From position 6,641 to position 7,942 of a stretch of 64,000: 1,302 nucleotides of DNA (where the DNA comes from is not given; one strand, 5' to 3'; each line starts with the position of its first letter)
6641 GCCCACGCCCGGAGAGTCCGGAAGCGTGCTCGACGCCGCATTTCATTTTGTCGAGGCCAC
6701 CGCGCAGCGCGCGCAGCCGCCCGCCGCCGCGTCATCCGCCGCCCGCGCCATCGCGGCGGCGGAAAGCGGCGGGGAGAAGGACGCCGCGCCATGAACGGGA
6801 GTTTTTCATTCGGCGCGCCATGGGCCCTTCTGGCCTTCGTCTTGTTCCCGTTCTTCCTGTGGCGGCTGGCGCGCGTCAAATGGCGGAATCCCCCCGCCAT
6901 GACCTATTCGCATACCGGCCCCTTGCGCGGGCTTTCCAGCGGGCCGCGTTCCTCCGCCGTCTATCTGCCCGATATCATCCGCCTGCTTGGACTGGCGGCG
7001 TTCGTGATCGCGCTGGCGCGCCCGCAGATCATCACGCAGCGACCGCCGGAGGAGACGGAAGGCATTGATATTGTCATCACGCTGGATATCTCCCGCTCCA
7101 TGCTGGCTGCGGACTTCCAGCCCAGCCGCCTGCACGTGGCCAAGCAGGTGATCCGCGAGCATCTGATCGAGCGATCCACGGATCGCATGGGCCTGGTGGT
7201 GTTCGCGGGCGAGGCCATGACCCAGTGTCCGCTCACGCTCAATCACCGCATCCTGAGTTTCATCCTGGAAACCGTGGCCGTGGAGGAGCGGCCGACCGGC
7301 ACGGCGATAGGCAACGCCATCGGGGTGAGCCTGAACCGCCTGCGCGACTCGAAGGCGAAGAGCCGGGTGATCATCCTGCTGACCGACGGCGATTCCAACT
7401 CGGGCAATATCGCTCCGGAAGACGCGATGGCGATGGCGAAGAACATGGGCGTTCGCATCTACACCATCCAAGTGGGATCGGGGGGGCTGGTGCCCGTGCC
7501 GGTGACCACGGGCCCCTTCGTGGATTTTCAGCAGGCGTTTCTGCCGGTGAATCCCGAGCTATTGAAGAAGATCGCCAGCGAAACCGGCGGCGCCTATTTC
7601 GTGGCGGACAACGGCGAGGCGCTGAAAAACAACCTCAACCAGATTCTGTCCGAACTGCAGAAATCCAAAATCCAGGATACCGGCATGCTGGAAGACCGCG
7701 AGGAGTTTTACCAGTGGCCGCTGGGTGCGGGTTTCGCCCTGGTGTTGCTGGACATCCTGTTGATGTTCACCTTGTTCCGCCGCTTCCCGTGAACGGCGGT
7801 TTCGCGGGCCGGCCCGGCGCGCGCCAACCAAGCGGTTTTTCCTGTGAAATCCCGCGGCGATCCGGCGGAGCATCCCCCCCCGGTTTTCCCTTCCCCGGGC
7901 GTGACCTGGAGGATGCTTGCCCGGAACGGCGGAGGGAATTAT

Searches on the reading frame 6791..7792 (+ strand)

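Call 16: search_protein_families(library=pfam, proteins=[window:6791-7792:+], max_evalue=0.0001)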
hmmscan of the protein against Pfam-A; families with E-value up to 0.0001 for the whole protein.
window:6791-7792:+ (333 aa): 3 families
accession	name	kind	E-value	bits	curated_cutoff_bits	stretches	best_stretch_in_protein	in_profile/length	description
PF00092.34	VWA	-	2.4e-21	77.2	23.8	1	93-280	1-170/174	von Willebrand factor type A domain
PF13519.12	VWA_2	-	3.9e-15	56.8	27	1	94-200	1-106/107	von Willebrand factor type A domain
PF07584.16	BatA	-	1.5e-05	25.8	25.9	1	5-78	2-77/77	Aerotolerance regulator N-terminal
